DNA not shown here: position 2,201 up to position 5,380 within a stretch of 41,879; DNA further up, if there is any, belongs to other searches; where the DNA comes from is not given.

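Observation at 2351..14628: Complete high-mannose N-glycan foraging locus: GH85 ENGase lipoprotein + ABC importer + GH38 + GH130 + LacI repressor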

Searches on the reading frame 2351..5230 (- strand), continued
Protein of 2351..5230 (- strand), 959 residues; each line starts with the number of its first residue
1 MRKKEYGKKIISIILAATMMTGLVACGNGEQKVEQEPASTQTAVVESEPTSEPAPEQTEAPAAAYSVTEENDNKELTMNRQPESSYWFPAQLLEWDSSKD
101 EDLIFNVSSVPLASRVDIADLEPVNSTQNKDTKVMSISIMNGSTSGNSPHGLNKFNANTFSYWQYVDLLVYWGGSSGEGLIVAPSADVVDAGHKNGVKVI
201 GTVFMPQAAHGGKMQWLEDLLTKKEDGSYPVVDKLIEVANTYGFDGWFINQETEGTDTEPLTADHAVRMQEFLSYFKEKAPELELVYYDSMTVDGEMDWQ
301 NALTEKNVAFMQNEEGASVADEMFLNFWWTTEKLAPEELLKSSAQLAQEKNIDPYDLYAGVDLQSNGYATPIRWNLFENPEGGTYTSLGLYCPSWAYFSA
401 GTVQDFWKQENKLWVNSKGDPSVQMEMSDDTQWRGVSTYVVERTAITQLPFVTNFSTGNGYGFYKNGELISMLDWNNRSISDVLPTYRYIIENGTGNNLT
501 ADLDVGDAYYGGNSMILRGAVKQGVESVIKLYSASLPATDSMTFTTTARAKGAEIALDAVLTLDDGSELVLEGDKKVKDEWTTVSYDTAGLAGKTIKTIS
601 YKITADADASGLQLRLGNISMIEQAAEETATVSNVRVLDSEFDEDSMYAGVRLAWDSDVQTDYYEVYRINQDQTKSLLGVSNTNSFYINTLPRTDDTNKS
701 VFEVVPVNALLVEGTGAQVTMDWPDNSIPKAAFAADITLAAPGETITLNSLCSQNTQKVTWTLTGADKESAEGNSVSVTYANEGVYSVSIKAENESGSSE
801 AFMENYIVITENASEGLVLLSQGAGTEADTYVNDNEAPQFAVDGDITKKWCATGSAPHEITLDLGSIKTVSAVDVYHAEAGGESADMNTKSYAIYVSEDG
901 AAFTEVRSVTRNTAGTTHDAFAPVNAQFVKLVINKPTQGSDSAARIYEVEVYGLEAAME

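Call 55: search_solved_structures(query=L063:33-2498:+, max_evalue=1e-50)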
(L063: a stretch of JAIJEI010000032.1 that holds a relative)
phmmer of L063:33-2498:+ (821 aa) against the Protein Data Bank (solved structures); distinct sequences matched with E-value up to 1e-50: 8.
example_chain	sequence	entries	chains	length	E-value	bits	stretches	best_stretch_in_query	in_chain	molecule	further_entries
7uft_A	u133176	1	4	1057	0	1888.2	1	1-821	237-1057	Alpha-mannosidase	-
7ufr_A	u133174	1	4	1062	0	1091.9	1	4-820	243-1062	Alpha-mannosidase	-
7ufu_A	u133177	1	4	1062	0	1088.3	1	4-820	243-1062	Alpha-mannosidase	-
7ufs_A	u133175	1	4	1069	0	1056.8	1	2-820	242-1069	Alpha-mannosidase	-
7vqo_A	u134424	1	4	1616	4.5e-133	448.6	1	52-743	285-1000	Ams1, Nbr1 and malE fusion protein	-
6lz1_A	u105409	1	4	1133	4.9e-125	422.1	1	47-409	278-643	Ams1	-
7dd9_A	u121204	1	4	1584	1.6e-124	420.3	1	48-409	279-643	Alpha-mannosidase,ZZ-type zinc finger-containing protein P35G2.11c,Maltose/maltodextrin-bi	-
5jm0_A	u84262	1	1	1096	1.1e-111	377.9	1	51-698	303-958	Alpha-mannosidase,Alpha-mannosidase,Alpha-mannosidase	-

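Call 56: search_protein_families(library=pfam, proteins=[L063:33-2498:+, L063:2574-3965:+, L063:5732-7066:+, L063:7191-9830:+])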
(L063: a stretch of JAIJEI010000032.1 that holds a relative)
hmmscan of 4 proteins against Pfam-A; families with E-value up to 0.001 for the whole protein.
L063:33-2498:+ (821 aa): 5 families
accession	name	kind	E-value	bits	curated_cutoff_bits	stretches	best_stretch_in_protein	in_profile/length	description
PF01074.27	Glyco_hydro_38N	-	1.3e-96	323.7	25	1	52-315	2-270/270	Glycosyl hydrolases family 38 N-terminal domain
PF07748.19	Glyco_hydro_38C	-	1.1e-52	179.8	25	1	466-681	1-206/206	Glycosyl hydrolases family 38 C-terminal domain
PF09261.16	Alpha-mann_mid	-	7.4e-28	96.9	31.1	1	321-418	1-96/96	Alpha mannosidase middle domain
PF17677.7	Glyco_hydro38C2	-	5.1e-08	33.4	22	1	734-816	3-72/72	Glycosyl hydrolases family 38 C-terminal beta sandwich domain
PF03065.20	Glyco_hydro_57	-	0.00028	20.7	21.2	1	143-195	122-173/291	Glycosyl hydrolase family 57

L063:2574-3965:+ (463 aa): 2 families
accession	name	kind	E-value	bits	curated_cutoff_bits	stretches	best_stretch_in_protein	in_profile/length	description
PF13416.11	SBP_bac_8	-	4.1e-32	112.5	27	1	94-396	2-271/279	Bacterial extracellular solute-binding protein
PF01547.30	SBP_bac_1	-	1.4e-31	111.1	26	1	86-374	3-306/307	Bacterial extracellular solute-binding protein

L063:5732-7066:+ (444 aa): 0 families

L063:7191-9830:+ (879 aa): 3 families
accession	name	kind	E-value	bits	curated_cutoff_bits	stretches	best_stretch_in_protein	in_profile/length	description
PF01055.32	Glyco_hydro_31_2nd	-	4.2e-62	210.8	23.5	1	261-564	2-328/328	Glycosyl hydrolases family 31 TIM-barrel domain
PF21365.3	Glyco_hydro_31_3rd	-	6e-13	49.5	24.4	1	572-663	1-87/87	Glycosyl hydrolase family 31 C-terminal domain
PF17137.9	DUF5110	-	3.1e-08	34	27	1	684-746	4-70/71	Domain of unknown function (DUF5110)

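Call 57: search_solved_structures(query=L029:2652-4817:+, max_evalue=1)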
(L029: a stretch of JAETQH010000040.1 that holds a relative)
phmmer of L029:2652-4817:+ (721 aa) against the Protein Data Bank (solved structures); distinct sequences matched with E-value up to 1: 2.
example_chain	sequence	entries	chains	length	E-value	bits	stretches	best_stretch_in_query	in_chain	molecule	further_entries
1st7_A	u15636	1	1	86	0.24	12.8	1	259-308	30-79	Acyl-CoA-binding protein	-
7kd2_C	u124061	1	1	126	0.79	11.1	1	222-294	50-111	VHH antibody V11B2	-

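Call 58: search_protein_families(library=ncbifam, proteins=[L029:2652-4817:+, L029:4838-6688:+], max_evalue=0.1)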
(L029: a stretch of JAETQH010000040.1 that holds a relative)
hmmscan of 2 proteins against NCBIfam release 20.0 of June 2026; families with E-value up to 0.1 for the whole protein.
L029:2652-4817:+ (721 aa): 0 families

L029:4838-6688:+ (616 aa): 3 families
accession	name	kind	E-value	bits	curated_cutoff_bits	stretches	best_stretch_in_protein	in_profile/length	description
NF041654.1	GlcNAcase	equivalog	4.9e-07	28.6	1000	1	75-131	93-147/732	beta-N-acetylglucosaminidase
NF049878.1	AlphGalctur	equivalog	0.001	17.2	1300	1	65-132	74-141/901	alpha-d-galacturonidase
TIGR01496.1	DHPS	equivalog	0.037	13.7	162.6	1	512-568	65-118/258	dihydropteroate synthase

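Call 60: find_homologous_proteins(query=L029:2652-4817:+, max_evalue=0.00001)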
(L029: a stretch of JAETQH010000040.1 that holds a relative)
Query L029:2652-4817:+ (721 aa): 788 proteins with E <= 0.00001 among 8000 candidates; the best 120 are listed.
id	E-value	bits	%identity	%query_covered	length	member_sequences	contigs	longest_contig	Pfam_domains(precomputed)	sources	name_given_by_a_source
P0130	0.0e+0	1730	100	100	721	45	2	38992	-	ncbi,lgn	-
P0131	0.0e+0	1587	95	99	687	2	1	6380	-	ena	-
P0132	0.0e+0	1435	82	99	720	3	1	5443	-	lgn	-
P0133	0.0e+0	1422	82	99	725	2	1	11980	-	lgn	-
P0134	0.0e+0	1321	76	99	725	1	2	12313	-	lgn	-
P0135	0.0e+0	1315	76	99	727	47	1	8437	-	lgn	-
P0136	0.0e+0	1299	76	98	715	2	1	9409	-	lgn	-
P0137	0.0e+0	1296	74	99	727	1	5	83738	-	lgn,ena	-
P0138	0.0e+0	1284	74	99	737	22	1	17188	-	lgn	-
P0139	0.0e+0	1281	74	99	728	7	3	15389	-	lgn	-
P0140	0.0e+0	1279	75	99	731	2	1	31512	-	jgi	-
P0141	0.0e+0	1276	73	99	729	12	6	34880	-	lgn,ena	-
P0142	0.0e+0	1271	73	99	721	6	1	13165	-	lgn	-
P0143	0.0e+0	1269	73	99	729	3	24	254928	-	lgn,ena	-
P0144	0.0e+0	1269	73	99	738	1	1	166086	-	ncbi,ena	-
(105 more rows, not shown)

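Call 68: predict_structure(alignment_id=A2)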
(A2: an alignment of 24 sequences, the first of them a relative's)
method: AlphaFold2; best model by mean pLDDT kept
length: 721 residues; sequences in the alignment: 24
mean_pLDDT: 69.6   pTM: 0.76
mean pLDDT of the five models: 69.6, 66.8, 65.9, 65.3, 62.8
residues with pLDDT >= 90: 106; 70-90: 324; 50-70: 114; < 50: 177
segments of 3 or more residues with pLDDT < 50: 96-105, 285-317, 322-336, 343-373, 395-405, 455-460, 550-571, 578-586, 593-600, 614-640, 719-721
pLDDT, mean of each block of 10 residues (from residue 1): 81 70 68 87 80 75 77 88 85 49 53 86 78 83 88 84 69 79 93 94 94 93 80 78 86 78 81 76 44 29 34 47 44 49 47 45 41 58 77 52 54 80 86 85 77 51 61 83 79 89 76 87 88 78 66 35 35 52 48 48 66 43 32 42 71 88 87 88 90 85 88 78 30
secondary structure, 60 per line:
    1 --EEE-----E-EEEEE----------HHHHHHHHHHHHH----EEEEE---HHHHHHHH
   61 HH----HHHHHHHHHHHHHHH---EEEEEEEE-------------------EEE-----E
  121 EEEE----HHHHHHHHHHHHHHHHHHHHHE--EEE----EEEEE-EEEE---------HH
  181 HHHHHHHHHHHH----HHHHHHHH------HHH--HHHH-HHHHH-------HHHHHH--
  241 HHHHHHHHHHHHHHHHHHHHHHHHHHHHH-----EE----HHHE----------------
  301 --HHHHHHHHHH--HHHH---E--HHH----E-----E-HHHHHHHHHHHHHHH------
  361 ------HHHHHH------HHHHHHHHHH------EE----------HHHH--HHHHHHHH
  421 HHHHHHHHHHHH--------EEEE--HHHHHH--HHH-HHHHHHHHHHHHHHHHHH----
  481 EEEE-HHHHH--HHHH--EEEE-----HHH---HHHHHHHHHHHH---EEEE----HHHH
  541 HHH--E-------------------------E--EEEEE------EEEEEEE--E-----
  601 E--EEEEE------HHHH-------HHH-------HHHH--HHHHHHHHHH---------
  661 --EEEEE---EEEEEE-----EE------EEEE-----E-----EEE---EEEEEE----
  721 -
elements in order (helices of 4 or more, strands of 3 or more residues): E3-5 E13-17 H28-40 E45-49 H53-62 H67-81 E85-92 E112-114 E120-124 H129-149 E153-155 E160-164 E166-169 H179-192 H197-204 H216-219 H221-225 H233-238 H241-269 H303-312 H315-318 H340-354 H367-372 H379-388 H407-410 H413-432 E441-444 H447-452 H459-476 E481-484 H486-490 H493-496 E499-502 H514-525 E529-532 H537-543 E575-579 E586-592 E604-608 H615-618 H636-639 H642-651 E663-667 E671-676 E690-693 E705-707 E711-716

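Call 70: fold_search(model_id=the predicted structure, library=pdb)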
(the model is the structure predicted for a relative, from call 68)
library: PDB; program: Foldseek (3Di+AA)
matches with E <= 10: 1329; with E <= 0.001: 103
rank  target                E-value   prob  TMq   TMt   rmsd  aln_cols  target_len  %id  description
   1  8ibr                  3.8e-19  1.00  0.58  0.60   8.3       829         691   12  Crystal structure of GH42 beta-galactosidase BiBga42A from Bifidobacterium longum subspecies infantis in complex with gl (released 2023-06-07)
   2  8ibt_A                4.5e-19  1.00  0.59  0.61   8.8       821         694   13  Crystal structure of GH42 beta-galactosidase BiBga42A from Bifidobacterium longum subspecies infantis E318S mutant in  (released 2023-06-07)
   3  4ucf_C                8.6e-19  1.00  0.59  0.62   7.7       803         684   12  Crystal structure of Bifidobacterium bifidum beta-galactosidase in complex with alpha-galactose (released 2016-01-20)
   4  7vkw_B                1.6e-18  1.00  0.58  0.59   8.1       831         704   12  The apo structure of beta-1,2-glucosyltransferase from Ignavibacterium album (released 2022-03-09)
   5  4ucf_B                2.5e-18  1.00  0.59  0.61   9.5       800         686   13  Crystal structure of Bifidobacterium bifidum beta-galactosidase in complex with alpha-galactose (released 2016-01-20)
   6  4uzs_C                2.5e-18  1.00  0.58  0.61   8.0       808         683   12  Crystal structure of Bifidobacterium bifidum beta-galactosidase (released 2015-09-30)
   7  8ibt_B                3.0e-18  1.00  0.58  0.60   7.9       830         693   12  Crystal structure of GH42 beta-galactosidase BiBga42A from Bifidobacterium longum subspecies infantis E318S mutant in  (released 2023-06-07)
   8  8ibs_A                3.5e-18  1.00  0.59  0.61   8.0       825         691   12  Crystal structure of GH42 beta-galactosidase BiBga42A from Bifidobacterium longum subspecies infantis E160A/E318A muta (released 2023-06-07)
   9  7x87_B                4.9e-18  1.00  0.57  0.58   8.2       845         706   12  The complex structure of beta-1,2-glucosyltransferase from Ignavibacterium album with sophotetraose observed as sophor (released 2022-04-20)
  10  4ucf_A                6.0e-18  1.00  0.58  0.61   7.7       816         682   12  Crystal structure of Bifidobacterium bifidum beta-galactosidase in complex with alpha-galactose (released 2016-01-20)
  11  7x87_A                1.2e-17  1.00  0.56  0.57   8.2       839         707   12  The complex structure of beta-1,2-glucosyltransferase from Ignavibacterium album with sophotetraose observed as sophor (released 2022-04-20)
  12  4uzs_B                1.4e-17  1.00  0.58  0.61   8.0       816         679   13  Crystal structure of Bifidobacterium bifidum beta-galactosidase (released 2015-09-30)
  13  7vl0_B                1.4e-17  1.00  0.57  0.58   8.2       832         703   12  The complex structure of beta-1,2-glucosyltransferase from Ignavibacterium album with p-nitrophenyl-alpha-D-glucopyran (released 2022-03-09)
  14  7vkx_A                2.5e-17  1.00  0.57  0.58   8.3       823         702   12  The complex structure of beta-1,2-glucosyltransferase from Ignavibacterium album with glucose (released 2022-03-09)
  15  7vky_A                2.6e-17  1.00  0.56  0.57   8.2       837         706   12  The complex structure of beta-1,2-glucosyltransferase from Ignavibacterium album with sophorose (released 2022-03-09)
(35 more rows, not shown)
